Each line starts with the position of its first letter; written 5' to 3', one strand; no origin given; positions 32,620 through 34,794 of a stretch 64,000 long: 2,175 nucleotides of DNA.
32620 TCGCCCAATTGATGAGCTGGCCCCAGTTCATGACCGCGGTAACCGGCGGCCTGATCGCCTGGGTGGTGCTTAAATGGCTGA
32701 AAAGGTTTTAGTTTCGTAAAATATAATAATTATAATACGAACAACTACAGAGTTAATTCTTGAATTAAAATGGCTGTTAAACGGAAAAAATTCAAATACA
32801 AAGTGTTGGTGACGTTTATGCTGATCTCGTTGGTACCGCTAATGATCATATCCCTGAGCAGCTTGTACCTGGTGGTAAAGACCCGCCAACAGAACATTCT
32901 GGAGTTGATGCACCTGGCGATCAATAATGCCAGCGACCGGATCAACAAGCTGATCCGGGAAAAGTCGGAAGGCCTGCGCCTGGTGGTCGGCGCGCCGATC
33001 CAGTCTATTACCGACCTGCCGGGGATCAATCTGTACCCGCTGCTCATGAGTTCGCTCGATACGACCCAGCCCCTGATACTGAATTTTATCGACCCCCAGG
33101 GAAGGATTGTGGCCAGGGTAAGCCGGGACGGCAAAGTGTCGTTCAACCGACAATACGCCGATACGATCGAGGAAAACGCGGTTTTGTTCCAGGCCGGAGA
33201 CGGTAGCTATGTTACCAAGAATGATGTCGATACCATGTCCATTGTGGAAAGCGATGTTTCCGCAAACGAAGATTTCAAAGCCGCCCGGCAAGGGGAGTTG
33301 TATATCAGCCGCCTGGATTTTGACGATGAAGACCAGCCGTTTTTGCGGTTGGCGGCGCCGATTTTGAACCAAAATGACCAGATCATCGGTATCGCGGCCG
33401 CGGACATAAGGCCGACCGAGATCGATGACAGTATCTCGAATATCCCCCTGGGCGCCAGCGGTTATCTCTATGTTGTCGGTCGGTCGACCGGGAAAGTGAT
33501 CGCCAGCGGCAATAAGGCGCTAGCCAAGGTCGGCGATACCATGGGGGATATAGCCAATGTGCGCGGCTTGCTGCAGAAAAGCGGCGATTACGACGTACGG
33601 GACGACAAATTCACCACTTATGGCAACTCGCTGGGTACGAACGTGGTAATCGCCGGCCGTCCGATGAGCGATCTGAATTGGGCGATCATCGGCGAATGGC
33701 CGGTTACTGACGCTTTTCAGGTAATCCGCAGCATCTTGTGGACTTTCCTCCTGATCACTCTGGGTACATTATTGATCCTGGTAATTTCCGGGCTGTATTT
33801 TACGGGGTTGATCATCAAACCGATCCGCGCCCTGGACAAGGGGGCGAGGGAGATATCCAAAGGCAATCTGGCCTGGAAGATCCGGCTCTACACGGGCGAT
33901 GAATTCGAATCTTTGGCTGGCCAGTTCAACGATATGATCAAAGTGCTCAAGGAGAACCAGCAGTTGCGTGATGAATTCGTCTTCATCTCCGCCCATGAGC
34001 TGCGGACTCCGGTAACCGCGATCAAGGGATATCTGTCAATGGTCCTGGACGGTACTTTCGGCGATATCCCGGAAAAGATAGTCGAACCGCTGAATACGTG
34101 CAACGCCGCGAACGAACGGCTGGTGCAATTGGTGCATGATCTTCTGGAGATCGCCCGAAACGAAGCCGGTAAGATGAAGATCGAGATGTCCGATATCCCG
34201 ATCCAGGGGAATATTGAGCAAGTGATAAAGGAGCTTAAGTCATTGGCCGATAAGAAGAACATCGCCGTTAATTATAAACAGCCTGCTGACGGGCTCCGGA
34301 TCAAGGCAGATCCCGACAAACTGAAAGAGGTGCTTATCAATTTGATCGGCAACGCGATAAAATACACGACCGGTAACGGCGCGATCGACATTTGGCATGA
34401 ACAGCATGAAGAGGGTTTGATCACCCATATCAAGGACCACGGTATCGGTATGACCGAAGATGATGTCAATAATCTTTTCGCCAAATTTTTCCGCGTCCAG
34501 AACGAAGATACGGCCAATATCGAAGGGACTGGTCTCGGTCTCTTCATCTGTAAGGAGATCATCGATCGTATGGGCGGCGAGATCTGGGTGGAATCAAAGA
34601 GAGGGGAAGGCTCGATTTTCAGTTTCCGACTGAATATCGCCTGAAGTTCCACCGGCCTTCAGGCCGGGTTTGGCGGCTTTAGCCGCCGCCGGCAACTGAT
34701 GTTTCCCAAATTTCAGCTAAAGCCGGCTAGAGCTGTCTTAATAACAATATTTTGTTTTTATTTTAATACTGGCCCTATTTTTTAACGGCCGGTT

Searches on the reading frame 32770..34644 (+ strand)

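Call 82: search_protein_families(library=pfam, proteins=[window:32770-34644:+], max_evalue=0.00001)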
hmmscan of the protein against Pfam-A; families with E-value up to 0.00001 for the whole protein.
window:32770-34644:+ (624 aa): 5 families
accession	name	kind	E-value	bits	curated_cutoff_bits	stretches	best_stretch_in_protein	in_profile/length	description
PF02518.31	HATPase_c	-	4e-28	98.5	26.4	1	514-622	2-108/111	Histidine kinase-, DNA gyrase B-, and HSP90-like ATPase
PF00512.31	HisKA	-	1.6e-13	50.9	26.9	1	401-467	3-66/66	His Kinase A (phospho-acceptor) domain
PF02743.24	dCache_1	-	2.4e-12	47.4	45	1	144-308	77-239/240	Cache domain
PF00672.30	HAMP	-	1e-07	32.6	25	1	344-394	2-52/53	HAMP domain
PF17201.10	Cache_3-Cache_2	-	6.5e-07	29.4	27.7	1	189-322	158-296/299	Cache 3/Cache 2 fusion domain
